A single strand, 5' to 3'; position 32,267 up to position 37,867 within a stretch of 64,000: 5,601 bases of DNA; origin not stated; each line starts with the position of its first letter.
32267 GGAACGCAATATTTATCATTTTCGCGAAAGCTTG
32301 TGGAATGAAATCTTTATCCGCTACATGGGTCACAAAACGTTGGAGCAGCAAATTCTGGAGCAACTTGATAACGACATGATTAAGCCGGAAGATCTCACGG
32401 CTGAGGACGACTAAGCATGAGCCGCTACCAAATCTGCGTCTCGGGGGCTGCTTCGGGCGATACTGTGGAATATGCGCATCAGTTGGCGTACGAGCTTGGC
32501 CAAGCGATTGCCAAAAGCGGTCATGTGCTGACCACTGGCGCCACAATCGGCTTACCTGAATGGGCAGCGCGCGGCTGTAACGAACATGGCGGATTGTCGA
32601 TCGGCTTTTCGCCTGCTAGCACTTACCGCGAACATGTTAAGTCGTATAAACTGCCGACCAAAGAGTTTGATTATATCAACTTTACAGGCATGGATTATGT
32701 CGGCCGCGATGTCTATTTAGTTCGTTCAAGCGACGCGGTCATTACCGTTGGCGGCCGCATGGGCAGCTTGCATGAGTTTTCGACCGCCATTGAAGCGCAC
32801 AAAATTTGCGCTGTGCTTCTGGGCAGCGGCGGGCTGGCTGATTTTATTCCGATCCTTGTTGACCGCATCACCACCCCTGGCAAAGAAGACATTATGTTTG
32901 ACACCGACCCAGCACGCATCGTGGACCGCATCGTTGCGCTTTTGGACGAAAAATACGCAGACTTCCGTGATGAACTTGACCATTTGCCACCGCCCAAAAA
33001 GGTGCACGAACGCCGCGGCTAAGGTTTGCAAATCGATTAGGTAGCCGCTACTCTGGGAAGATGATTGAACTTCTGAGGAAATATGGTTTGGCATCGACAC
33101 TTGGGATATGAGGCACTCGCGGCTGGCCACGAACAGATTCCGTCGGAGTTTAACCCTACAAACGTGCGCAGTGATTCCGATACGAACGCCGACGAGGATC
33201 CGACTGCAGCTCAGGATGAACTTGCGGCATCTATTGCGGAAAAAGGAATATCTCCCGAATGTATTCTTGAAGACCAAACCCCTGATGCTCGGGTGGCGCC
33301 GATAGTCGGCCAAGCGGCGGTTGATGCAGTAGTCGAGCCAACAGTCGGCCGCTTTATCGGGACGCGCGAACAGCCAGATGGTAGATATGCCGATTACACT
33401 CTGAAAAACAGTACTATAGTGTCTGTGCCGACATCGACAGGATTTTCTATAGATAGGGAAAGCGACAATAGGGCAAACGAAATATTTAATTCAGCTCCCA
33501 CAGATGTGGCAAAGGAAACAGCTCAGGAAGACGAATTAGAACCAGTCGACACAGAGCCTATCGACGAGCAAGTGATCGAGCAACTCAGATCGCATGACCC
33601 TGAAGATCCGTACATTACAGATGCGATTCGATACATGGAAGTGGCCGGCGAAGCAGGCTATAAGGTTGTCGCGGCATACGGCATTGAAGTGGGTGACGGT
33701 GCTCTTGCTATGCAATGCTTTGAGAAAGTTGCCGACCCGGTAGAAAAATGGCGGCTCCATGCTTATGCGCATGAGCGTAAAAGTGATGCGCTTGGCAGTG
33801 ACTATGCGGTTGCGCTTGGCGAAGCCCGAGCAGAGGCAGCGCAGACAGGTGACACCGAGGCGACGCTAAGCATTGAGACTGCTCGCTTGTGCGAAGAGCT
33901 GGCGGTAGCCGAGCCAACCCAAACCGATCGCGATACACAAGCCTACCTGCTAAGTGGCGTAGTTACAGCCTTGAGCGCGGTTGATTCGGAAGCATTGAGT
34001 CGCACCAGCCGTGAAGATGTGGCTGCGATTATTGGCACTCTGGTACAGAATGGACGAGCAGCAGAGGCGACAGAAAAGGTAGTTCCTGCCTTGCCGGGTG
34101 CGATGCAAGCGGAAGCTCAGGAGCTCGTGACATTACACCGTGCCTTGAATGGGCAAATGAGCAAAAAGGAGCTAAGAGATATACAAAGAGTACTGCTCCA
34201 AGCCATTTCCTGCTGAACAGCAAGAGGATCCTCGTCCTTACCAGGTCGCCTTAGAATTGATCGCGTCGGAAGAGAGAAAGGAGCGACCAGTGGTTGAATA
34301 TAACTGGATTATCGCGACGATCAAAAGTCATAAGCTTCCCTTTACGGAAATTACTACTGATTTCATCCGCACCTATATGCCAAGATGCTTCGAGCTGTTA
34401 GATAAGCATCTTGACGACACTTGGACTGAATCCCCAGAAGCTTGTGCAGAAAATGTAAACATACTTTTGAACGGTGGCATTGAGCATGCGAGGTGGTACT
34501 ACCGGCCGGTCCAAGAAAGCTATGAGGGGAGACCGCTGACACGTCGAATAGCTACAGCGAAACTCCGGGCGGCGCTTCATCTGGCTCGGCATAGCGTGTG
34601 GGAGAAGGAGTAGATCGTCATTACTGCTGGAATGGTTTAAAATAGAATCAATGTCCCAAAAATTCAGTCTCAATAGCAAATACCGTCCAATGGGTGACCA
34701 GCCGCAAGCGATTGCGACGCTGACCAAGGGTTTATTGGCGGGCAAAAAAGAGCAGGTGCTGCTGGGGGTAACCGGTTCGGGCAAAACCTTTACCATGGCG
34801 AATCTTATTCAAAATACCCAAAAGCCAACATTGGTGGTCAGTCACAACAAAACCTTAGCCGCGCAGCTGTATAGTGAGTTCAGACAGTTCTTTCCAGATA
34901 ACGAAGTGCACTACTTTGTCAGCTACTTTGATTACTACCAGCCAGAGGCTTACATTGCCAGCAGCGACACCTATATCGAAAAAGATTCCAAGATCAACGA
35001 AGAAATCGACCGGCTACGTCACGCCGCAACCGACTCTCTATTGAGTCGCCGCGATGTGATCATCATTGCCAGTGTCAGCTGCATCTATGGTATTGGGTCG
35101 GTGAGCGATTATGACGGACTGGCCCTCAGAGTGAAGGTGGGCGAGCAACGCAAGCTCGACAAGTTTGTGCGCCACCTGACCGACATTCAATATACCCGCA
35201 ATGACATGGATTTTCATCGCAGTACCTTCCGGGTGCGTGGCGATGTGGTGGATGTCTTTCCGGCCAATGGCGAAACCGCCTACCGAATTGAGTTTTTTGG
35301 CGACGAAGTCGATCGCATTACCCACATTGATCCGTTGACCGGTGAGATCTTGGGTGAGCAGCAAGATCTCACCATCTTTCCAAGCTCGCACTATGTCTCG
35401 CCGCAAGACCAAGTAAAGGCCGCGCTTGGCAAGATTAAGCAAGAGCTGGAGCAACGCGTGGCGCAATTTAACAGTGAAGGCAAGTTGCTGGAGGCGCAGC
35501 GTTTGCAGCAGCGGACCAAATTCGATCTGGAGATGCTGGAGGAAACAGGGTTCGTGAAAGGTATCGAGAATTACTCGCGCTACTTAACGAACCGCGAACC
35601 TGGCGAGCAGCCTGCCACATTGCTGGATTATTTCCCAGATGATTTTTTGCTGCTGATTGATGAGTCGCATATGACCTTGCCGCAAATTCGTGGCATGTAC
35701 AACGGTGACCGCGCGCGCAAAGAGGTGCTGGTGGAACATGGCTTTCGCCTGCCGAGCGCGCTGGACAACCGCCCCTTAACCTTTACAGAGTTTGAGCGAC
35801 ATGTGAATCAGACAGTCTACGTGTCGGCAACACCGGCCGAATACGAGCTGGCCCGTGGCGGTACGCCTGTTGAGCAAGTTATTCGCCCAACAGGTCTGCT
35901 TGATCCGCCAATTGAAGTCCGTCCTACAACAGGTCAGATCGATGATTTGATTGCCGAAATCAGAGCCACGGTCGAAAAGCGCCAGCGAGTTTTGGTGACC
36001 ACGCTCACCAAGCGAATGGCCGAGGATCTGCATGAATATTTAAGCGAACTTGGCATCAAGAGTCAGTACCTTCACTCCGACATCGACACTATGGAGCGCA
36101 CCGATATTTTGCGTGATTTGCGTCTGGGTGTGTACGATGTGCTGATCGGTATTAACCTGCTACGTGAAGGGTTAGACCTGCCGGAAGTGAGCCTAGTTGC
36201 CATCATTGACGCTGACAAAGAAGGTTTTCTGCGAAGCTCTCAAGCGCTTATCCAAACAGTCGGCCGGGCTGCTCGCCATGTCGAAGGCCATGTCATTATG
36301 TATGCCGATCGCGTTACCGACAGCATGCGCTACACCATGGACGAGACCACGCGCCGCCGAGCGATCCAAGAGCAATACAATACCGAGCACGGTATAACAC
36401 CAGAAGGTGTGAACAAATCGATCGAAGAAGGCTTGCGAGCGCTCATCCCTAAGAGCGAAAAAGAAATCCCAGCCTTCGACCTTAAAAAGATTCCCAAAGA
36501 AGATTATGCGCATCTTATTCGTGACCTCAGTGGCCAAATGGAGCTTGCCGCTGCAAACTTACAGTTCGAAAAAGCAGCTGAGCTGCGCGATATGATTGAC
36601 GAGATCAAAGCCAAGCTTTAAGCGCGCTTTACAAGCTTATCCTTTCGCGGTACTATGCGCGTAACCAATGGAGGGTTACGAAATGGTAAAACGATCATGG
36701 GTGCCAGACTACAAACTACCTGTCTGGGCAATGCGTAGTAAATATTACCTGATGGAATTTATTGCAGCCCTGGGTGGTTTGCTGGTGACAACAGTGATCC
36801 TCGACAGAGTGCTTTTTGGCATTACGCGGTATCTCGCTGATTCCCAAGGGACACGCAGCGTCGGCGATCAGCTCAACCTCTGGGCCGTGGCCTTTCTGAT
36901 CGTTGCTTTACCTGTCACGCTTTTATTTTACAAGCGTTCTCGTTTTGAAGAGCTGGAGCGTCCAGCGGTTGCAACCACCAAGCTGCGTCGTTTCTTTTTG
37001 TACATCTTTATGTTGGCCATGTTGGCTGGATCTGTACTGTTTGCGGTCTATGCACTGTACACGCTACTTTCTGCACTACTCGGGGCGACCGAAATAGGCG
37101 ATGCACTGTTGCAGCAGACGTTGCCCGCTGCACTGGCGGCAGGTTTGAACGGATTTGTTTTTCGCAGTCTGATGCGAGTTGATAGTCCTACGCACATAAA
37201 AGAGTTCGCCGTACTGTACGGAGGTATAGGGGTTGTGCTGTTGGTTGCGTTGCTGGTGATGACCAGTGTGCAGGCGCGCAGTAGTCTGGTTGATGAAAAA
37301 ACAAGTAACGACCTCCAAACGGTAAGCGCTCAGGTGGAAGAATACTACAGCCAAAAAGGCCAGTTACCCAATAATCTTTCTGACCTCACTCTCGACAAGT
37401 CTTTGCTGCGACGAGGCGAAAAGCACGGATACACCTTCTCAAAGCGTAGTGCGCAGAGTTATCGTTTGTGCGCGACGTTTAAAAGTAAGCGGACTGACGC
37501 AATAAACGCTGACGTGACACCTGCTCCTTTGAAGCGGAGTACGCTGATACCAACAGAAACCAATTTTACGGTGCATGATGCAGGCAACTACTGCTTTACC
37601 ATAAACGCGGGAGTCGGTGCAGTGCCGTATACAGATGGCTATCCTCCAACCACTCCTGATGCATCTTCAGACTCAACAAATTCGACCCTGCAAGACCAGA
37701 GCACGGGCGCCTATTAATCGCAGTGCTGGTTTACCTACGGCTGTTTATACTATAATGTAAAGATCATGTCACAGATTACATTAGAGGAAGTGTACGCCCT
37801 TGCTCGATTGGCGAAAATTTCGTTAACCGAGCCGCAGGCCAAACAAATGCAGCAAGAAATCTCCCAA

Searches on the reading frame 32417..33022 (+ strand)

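Call 7: search_protein_families(library=pfam, proteins=[window:32417-33022:+], max_evalue=0.00001)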
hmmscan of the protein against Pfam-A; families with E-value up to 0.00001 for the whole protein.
window:32417-33022:+ (201 aa): 1 family
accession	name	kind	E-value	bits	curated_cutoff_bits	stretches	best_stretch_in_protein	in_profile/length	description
PF18306.6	LDcluster4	-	3e-31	108.5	26.3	1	4-135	2-124/151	SLOG cluster4 family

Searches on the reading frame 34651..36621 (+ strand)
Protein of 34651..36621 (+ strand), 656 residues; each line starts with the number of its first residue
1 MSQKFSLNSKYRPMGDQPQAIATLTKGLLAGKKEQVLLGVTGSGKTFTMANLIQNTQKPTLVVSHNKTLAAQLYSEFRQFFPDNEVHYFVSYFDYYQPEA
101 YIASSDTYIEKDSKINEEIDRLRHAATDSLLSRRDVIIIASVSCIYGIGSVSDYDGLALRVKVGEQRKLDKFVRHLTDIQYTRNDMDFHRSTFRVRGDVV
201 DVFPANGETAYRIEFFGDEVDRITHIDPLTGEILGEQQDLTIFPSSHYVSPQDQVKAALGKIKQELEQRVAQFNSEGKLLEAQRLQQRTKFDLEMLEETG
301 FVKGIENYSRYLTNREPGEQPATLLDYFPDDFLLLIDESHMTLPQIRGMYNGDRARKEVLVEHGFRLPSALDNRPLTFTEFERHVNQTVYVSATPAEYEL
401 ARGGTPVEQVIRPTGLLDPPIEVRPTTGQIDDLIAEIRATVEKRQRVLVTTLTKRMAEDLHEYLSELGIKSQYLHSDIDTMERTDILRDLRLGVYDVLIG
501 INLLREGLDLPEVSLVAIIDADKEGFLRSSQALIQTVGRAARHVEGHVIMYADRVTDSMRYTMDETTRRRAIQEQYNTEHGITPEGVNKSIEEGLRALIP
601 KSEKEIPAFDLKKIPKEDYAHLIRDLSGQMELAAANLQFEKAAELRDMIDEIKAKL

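Call 7: search_protein_families(library=pfam, proteins=[window:34651-36621:+], max_evalue=0.00001)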
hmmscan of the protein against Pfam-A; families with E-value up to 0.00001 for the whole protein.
window:34651-36621:+ (656 aa): 6 families
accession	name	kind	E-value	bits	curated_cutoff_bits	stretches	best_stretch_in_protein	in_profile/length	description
PF17757.6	UvrB_inter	-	7.5e-33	113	22.9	1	159-248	1-91/91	UvrB interaction domain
PF12344.14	UvrB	-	1.5e-21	76.4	27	1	550-591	1-42/43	Ultra-violet resistance protein B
PF00271.37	Helicase_C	-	7.6e-20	71.7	23.5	1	431-543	4-109/110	Helicase conserved C-terminal domain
PF04851.21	ResIII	-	1.5e-12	48.2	22.5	1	15-138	6-130/164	Type III restriction enzyme, res subunit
PF02151.25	UVR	-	5.9e-09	35.8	21.5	1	622-654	3-35/36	UvrB/uvrC motif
PF00270.35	DEAD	-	1.1e-07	32.2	26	0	17-88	4-78/167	DEAD/DEAH box helicase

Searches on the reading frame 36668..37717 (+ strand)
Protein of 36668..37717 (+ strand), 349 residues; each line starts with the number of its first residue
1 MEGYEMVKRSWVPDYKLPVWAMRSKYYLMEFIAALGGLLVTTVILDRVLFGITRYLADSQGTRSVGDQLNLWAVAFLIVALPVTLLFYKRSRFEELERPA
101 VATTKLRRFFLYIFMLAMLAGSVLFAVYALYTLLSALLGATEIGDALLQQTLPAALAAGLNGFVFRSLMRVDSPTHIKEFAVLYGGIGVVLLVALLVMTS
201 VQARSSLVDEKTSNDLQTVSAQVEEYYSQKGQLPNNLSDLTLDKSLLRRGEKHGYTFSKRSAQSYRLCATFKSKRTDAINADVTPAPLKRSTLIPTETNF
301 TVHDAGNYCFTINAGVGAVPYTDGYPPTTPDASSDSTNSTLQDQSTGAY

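Call 7: search_protein_families(library=pfam, proteins=[window:36668-37717:+], max_evalue=0.00001)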
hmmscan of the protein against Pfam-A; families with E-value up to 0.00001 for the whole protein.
window:36668-37717:+ (349 aa): 1 family
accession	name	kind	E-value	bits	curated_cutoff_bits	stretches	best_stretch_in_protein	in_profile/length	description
PF18920.5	DUF5671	-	4.5e-11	43.2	28.4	1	30-159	4-127/132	Domain of unknown function (DUF5671)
